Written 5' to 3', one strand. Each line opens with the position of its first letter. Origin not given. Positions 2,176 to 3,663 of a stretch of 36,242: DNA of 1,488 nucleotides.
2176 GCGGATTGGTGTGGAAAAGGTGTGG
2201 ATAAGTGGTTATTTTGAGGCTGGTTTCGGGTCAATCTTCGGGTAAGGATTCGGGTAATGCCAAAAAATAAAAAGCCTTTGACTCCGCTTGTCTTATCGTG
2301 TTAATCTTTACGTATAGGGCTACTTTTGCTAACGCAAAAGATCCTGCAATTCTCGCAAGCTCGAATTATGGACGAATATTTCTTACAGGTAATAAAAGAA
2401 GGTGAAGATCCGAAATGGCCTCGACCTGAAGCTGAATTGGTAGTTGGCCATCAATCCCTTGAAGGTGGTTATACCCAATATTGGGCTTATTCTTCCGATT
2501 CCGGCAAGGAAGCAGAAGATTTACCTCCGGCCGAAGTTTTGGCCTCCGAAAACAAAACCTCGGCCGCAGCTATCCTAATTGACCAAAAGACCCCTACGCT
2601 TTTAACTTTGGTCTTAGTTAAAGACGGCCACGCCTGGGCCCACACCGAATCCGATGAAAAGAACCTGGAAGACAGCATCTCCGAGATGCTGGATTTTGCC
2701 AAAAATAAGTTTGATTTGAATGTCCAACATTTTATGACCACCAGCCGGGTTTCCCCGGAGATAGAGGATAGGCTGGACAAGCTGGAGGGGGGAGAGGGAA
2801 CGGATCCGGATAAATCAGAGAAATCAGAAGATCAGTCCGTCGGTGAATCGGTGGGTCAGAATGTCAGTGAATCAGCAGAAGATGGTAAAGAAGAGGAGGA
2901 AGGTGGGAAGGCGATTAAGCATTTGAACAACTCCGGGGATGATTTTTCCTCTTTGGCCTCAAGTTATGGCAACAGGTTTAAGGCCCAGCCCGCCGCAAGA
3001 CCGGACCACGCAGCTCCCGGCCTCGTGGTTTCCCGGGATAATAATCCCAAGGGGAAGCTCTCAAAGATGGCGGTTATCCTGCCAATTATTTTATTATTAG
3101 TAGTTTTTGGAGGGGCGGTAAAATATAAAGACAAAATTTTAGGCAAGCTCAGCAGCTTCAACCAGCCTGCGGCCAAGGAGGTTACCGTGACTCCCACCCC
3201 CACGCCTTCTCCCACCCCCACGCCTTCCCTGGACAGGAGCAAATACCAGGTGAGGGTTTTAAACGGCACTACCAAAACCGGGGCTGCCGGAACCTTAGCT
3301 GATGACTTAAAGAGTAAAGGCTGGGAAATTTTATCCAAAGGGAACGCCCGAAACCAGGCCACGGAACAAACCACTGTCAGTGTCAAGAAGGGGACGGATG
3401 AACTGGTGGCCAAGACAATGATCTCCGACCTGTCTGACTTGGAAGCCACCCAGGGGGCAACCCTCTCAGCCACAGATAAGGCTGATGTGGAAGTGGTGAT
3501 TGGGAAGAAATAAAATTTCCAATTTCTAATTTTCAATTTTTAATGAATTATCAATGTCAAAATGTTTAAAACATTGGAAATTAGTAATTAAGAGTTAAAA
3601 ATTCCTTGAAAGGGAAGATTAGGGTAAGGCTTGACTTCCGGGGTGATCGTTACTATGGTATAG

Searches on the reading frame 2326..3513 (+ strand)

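Call 10: search_protein_families(library=pfam, proteins=[window:2326-3513:+], max_evalue=0.001)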
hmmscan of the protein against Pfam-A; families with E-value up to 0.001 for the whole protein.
window:2326-3513:+ (395 aa): 1 family
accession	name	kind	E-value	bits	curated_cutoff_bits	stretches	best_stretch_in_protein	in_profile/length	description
PF13399.11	LytR_C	-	9.3e-12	46.2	22.2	1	307-394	2-84/86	LytR cell envelope-related transcriptional attenuator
